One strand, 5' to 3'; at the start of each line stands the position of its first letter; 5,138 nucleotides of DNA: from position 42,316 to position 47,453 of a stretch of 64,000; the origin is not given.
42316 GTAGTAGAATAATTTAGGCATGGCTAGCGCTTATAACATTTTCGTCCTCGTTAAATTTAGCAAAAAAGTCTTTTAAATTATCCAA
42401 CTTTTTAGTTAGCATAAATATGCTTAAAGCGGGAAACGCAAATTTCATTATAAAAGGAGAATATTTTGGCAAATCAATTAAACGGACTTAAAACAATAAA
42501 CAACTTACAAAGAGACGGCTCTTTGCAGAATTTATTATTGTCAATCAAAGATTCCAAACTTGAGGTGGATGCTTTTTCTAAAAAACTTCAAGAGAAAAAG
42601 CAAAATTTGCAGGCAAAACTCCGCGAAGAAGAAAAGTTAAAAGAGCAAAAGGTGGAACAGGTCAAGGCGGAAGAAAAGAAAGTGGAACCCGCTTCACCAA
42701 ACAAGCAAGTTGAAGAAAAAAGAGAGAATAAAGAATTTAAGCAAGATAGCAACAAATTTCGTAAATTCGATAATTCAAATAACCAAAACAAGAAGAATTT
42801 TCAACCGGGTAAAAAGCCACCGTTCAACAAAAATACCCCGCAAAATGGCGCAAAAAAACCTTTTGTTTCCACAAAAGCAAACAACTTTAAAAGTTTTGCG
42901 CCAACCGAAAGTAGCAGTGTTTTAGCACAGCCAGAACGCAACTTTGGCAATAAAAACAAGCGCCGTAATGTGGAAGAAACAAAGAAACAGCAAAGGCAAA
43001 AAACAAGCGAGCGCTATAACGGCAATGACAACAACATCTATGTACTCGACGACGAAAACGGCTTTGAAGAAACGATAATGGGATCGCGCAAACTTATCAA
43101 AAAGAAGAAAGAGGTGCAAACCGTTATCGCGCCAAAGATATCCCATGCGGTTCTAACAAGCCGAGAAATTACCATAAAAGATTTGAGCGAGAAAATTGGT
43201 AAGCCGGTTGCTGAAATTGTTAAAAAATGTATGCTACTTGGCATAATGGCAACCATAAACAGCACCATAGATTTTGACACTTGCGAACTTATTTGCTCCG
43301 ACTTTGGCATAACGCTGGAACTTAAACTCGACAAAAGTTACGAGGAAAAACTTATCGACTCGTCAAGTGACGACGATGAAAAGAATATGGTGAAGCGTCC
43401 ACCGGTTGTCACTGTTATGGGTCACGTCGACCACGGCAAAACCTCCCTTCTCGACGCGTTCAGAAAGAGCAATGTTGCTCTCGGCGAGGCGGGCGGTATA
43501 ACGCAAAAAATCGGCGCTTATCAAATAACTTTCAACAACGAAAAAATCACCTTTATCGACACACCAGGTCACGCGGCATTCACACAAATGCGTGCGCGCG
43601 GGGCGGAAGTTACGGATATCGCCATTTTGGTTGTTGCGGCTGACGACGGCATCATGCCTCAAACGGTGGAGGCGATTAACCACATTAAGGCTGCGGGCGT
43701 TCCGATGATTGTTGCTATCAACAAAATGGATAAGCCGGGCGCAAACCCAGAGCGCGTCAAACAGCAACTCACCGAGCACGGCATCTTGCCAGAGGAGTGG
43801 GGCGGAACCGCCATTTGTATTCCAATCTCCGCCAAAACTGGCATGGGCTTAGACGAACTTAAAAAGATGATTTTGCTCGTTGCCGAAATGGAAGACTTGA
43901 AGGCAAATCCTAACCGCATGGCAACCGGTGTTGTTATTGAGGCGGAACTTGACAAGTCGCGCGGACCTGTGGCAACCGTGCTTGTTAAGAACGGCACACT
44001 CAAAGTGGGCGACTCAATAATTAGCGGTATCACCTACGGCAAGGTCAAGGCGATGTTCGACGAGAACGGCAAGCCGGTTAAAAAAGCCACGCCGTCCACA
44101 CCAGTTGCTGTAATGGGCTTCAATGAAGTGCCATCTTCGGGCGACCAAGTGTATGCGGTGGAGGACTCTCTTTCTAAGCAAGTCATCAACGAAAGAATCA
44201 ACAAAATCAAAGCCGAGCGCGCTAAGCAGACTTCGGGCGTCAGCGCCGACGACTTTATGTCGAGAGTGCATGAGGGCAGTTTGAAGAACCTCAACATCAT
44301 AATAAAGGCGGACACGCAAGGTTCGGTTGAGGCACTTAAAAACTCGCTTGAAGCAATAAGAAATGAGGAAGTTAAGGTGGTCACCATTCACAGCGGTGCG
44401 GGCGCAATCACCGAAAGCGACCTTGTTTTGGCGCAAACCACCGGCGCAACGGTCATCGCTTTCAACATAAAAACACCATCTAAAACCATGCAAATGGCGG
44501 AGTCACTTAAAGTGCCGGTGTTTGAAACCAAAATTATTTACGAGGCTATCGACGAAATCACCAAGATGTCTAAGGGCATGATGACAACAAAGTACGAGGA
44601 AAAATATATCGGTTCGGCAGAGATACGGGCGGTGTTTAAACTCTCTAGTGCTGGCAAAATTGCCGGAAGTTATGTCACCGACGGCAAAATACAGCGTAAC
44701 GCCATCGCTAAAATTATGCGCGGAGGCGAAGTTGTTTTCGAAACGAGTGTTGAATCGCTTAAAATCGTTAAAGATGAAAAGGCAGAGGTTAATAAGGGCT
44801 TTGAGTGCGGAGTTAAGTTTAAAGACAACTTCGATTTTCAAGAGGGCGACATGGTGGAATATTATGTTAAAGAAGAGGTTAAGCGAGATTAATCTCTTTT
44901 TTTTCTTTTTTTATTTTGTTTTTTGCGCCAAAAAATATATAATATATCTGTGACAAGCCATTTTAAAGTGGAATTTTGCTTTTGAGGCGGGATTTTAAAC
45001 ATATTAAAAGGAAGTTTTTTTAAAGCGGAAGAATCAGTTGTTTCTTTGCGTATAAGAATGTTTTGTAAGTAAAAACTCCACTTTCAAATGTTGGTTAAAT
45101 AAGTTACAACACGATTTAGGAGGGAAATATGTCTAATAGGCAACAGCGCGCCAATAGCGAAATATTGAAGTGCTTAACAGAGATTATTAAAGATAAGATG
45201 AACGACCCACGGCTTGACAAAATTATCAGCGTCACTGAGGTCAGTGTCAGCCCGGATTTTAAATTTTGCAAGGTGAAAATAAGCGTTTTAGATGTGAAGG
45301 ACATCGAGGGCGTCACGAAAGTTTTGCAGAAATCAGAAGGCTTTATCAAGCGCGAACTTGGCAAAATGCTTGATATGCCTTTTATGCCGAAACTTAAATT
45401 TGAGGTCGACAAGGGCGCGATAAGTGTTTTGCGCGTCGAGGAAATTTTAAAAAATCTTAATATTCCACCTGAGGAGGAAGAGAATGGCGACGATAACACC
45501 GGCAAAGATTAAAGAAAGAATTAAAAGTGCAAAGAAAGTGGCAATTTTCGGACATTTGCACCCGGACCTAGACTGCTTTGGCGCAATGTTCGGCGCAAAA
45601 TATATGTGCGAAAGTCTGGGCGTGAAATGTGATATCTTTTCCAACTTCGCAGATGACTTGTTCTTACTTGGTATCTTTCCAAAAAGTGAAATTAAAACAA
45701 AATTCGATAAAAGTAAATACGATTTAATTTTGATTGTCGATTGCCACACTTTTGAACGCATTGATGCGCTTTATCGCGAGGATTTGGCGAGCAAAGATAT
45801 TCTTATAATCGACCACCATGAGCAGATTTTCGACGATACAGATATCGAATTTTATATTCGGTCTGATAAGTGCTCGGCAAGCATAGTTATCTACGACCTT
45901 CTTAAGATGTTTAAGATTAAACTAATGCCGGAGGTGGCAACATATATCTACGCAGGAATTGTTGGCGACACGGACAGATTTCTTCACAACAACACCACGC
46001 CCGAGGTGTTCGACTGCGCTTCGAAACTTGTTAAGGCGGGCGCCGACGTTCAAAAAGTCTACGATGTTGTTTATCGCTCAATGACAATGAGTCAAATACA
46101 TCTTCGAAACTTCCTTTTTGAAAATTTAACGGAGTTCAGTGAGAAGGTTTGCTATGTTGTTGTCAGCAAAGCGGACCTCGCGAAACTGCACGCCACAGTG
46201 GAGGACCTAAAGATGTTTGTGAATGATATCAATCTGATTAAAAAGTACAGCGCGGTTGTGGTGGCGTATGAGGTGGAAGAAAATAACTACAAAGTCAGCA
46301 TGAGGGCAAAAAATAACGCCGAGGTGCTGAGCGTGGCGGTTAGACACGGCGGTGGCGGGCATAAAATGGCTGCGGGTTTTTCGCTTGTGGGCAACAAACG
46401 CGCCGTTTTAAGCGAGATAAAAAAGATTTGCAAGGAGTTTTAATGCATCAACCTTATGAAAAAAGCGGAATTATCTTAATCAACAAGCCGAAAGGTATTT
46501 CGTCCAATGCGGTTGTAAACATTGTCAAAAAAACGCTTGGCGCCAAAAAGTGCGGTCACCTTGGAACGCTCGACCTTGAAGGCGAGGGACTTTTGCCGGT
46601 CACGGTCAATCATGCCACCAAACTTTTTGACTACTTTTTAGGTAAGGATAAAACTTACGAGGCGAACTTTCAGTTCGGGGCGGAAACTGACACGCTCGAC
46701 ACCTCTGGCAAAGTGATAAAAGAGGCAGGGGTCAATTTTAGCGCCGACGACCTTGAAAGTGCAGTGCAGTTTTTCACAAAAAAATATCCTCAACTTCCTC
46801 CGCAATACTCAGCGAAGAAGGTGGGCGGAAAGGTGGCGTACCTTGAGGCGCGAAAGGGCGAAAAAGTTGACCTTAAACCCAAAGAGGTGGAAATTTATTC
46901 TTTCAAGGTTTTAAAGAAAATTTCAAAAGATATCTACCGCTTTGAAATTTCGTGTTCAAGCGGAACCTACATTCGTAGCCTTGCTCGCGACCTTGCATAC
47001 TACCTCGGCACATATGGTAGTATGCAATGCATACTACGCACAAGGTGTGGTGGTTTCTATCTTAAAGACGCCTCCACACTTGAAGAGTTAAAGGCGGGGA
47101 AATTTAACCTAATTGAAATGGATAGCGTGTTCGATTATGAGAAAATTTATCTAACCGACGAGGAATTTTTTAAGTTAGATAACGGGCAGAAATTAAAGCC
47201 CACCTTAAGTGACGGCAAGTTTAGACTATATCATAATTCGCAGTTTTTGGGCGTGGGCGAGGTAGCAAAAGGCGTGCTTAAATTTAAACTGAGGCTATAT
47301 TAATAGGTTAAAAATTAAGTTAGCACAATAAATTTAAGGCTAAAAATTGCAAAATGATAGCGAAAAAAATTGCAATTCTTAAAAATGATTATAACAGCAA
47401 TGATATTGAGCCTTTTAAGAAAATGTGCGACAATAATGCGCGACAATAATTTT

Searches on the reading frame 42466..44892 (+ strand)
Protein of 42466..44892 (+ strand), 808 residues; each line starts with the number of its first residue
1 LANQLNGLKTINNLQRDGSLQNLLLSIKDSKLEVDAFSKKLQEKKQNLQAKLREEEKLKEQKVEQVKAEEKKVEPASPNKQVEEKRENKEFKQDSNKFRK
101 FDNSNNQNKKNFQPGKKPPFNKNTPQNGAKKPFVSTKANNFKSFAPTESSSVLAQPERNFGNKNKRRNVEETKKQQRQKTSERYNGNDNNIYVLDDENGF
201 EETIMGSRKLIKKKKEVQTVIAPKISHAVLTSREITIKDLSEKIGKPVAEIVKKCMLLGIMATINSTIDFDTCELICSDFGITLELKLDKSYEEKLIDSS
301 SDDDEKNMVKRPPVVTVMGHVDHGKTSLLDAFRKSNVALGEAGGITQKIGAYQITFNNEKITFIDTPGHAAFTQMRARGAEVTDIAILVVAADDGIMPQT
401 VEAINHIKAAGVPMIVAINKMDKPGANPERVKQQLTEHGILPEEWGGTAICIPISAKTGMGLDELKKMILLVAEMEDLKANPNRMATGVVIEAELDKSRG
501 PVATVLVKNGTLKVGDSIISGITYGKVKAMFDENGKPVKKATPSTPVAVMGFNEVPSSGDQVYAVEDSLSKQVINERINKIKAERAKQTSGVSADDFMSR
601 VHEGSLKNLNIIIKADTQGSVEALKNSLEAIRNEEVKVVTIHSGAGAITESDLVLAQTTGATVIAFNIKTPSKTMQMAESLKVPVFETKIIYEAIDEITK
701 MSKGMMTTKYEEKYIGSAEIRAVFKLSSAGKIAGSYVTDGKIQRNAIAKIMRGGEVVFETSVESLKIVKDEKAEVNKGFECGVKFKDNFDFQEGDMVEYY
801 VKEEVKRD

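Call 78: search_protein_families(library=pfam, proteins=[window:42466-44892:+], max_evalue=0.00001)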
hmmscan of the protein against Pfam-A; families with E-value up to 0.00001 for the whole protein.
window:42466-44892:+ (808 aa): 6 families
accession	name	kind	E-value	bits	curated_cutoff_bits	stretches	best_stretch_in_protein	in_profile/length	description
PF00009.33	GTP_EFTU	-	2.3e-36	125.6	26.5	1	314-471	5-184/188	Elongation factor Tu GTP binding domain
PF11987.13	IF-2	-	4.2e-35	120.6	27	1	584-698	2-116/117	Translation-initiation factor 2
PF22042.2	EF-G_D2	-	2.3e-27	95.3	27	1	486-564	2-83/84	Elongation factor G domain 2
PF04760.21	IF2_N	-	8e-16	58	25.3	1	234-282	3-52/53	Translation initiation factor IF-2, N-terminal region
PF01926.29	MMR_HSR1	-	5.7e-11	43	21.9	1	315-420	2-113/113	50S ribosome-binding GTPase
PF02421.24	FeoB_N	-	6.4e-08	32.7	27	1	315-468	3-155/156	Ferrous iron transport protein B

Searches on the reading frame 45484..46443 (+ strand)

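Call 78: search_protein_families(library=pfam, proteins=[window:45484-46443:+], max_evalue=0.00001)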
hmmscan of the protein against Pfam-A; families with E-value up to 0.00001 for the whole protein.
window:45484-46443:+ (319 aa): 2 families
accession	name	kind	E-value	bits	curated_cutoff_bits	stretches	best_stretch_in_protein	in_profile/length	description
PF01368.27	DHH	-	2e-16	60.9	28.1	1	18-159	1-125/125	DHH family, N-terminal domain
PF02272.25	DHHA1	-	3.9e-11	43.8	25.9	1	224-318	6-102/102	DHHA1 domain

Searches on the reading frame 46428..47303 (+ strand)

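Call 78: search_protein_families(library=pfam, proteins=[window:46428-47303:+], max_evalue=0.00001)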
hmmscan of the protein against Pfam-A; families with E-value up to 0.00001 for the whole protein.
window:46428-47303:+ (291 aa): 3 families
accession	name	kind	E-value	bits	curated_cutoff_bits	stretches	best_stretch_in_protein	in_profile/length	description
PF01509.24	TruB_N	-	3.4e-45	154.5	27.3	1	34-182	1-149/149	TruB family pseudouridylate synthase (N terminal domain)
PF09157.17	TruB-C_2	-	5.4e-08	33.1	21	1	240-285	3-52/57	Pseudouridine synthase II TruB, C-terminal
PF16198.10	TruB_C_2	-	8.2e-07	29.5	29.3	1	183-223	1-41/66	tRNA pseudouridylate synthase B C-terminal domain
